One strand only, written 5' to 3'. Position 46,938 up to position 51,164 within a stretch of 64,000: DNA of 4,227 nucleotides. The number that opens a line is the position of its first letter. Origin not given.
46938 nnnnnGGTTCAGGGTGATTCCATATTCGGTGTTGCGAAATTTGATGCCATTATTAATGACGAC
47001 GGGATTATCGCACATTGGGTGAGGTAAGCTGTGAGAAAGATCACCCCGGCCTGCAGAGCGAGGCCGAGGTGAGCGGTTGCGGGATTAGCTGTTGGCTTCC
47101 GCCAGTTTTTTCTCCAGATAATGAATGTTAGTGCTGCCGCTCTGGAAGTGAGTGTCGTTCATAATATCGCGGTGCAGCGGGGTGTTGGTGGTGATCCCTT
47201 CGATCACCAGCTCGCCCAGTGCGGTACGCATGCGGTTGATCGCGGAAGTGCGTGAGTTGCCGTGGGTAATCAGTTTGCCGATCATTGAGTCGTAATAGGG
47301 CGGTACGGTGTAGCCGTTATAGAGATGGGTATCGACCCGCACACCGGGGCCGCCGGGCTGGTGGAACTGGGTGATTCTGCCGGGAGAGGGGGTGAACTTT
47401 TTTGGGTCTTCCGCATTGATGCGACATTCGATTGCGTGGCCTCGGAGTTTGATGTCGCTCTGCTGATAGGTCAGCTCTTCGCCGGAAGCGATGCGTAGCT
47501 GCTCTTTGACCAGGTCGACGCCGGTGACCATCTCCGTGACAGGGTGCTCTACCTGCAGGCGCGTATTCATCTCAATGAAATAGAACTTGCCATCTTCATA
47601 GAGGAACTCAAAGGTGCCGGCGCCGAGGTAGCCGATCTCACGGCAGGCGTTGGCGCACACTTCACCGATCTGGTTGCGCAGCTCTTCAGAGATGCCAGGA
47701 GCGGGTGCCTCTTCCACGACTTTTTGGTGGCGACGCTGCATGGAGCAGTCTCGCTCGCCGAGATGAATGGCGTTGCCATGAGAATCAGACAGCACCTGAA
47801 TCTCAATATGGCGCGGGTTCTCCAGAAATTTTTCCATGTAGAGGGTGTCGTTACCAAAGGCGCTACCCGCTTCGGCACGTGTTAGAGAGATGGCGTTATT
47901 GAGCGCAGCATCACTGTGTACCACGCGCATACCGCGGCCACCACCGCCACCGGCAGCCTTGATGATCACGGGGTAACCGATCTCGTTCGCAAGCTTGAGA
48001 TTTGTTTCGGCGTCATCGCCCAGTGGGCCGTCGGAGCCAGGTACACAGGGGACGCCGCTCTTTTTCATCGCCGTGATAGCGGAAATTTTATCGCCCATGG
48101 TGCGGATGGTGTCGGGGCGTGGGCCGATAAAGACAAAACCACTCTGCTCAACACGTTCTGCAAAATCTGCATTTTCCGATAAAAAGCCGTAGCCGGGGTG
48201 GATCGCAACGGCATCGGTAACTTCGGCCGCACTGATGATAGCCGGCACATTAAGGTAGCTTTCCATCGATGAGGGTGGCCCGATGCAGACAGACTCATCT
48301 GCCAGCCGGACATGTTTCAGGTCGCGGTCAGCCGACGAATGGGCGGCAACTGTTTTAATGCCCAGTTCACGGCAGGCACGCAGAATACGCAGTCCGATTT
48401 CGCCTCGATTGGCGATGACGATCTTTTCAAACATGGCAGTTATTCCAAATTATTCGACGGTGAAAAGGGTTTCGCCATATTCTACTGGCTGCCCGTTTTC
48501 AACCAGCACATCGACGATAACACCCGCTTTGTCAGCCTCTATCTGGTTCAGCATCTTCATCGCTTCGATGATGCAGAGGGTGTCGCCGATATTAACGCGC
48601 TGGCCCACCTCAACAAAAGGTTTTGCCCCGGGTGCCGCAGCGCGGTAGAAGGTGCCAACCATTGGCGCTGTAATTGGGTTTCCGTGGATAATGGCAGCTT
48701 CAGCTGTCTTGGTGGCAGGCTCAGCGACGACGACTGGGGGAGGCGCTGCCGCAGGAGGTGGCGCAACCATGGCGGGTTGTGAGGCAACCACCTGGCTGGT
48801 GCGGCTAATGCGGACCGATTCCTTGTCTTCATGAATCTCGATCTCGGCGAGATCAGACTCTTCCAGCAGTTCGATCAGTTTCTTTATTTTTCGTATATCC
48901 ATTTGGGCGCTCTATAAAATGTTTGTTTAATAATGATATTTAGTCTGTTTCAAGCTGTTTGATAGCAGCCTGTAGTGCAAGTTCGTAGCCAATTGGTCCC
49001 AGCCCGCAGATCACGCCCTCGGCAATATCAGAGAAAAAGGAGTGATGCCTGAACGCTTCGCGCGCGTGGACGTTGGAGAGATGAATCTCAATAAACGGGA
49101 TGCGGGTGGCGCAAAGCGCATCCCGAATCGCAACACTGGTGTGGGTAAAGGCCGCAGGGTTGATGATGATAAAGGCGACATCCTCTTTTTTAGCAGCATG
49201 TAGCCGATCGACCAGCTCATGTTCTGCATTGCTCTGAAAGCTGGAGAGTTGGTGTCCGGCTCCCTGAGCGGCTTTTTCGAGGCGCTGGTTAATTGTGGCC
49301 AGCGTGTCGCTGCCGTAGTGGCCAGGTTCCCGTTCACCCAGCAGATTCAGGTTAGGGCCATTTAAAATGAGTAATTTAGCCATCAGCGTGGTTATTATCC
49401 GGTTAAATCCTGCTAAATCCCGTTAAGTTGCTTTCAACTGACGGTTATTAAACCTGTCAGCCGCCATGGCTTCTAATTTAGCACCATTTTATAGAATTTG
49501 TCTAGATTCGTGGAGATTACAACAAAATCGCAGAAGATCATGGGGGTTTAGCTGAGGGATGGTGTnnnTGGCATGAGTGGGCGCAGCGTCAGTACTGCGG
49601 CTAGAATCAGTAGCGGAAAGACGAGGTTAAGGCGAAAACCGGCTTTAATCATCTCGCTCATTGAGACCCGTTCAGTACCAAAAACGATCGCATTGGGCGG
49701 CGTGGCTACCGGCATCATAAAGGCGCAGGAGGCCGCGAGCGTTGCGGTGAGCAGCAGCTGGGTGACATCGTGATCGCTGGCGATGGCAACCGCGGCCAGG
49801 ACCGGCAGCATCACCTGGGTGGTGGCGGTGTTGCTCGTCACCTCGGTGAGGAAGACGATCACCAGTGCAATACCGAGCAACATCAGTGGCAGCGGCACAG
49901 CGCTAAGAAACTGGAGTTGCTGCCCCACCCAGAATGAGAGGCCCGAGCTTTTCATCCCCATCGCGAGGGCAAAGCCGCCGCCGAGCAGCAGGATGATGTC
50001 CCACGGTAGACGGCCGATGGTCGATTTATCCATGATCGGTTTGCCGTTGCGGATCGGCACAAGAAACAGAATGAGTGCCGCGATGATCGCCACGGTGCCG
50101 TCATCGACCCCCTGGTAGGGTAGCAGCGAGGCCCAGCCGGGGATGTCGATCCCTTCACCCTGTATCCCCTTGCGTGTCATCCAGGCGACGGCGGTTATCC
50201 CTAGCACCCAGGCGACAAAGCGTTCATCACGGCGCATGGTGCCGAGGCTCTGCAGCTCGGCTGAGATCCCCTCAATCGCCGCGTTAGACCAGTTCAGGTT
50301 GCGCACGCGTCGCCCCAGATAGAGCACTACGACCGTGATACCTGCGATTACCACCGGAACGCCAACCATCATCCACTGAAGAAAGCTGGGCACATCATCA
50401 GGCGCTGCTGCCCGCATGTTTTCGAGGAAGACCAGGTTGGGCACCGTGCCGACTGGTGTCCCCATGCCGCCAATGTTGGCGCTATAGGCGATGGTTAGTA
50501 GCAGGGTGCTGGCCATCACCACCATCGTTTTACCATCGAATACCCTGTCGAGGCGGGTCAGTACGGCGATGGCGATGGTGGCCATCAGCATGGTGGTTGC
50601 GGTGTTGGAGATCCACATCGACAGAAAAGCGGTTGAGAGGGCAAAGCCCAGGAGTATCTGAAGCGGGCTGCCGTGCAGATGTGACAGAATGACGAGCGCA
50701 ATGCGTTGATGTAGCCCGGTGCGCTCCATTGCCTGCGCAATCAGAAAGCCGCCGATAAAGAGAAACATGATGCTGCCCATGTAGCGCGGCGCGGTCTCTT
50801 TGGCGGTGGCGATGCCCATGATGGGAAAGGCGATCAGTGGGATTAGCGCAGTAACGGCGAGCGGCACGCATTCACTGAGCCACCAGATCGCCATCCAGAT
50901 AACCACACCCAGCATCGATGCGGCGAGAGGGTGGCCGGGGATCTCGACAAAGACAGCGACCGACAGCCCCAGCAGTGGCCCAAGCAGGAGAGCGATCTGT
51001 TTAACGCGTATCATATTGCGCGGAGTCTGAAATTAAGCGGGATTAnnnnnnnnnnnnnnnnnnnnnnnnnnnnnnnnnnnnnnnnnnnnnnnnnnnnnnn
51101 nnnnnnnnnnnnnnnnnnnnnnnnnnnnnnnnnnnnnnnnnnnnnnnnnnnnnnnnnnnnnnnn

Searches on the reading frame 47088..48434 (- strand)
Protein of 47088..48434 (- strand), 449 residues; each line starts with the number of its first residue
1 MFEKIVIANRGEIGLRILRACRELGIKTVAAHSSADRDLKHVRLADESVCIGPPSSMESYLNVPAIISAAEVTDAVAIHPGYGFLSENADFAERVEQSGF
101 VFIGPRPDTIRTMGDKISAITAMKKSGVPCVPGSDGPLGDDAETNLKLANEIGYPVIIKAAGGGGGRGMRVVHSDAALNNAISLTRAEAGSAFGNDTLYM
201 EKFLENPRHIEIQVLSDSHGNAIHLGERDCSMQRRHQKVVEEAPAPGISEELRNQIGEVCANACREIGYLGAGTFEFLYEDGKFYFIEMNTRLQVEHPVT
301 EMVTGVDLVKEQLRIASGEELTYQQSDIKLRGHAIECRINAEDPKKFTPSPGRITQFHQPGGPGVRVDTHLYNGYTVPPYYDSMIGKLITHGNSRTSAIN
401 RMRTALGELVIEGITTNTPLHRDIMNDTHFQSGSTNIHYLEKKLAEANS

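Call 37: search_protein_families(library=pfam, proteins=[window:47088-48434:-], max_evalue=0.00001)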
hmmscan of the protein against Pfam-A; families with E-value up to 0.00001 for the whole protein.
window:47088-48434:- (449 aa): 6 families
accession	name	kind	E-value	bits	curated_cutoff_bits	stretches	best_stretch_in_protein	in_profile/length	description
PF02786.22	CPSase_L_D2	-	6.4e-84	281.1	19.8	1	115-322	1-209/211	Carbamoyl-phosphate synthase L chain, ATP binding domain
PF00289.28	Biotin_carb_N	-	3.3e-44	150.3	25.5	1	1-110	1-110/110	Biotin carboxylase, N-terminal domain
PF02785.25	Biotin_carb_C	-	1.8e-41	141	32.4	1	336-441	1-107/108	Biotin carboxylase C-terminal domain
PF02222.28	ATP-grasp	-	4.3e-10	40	27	1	144-292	21-162/179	ATP-grasp domain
PF07478.18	Dala_Dala_lig_C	-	4.6e-09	36.5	24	1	143-291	26-174/204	D-ala D-ala ligase C-terminus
PF02655.19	ATP-grasp_3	-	1.3e-06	29.1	23.2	1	114-294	2-158/160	ATP-grasp domain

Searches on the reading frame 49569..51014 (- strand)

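Call 47: search_protein_families(library=pfam, proteins=[window:49569-51014:-], max_evalue=0.00001)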
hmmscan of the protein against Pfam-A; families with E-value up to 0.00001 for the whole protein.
window:49569-51014:- (482 aa): 2 families
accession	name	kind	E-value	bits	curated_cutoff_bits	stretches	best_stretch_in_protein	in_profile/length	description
PF00939.25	Na_sulph_symp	-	2.8e-63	215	27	1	30-474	29-462/472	Sodium:sulfate symporter transmembrane region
PF03600.22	CitMHS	-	2.9e-52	178.3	31.9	1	43-426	2-335/336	Citrate transporter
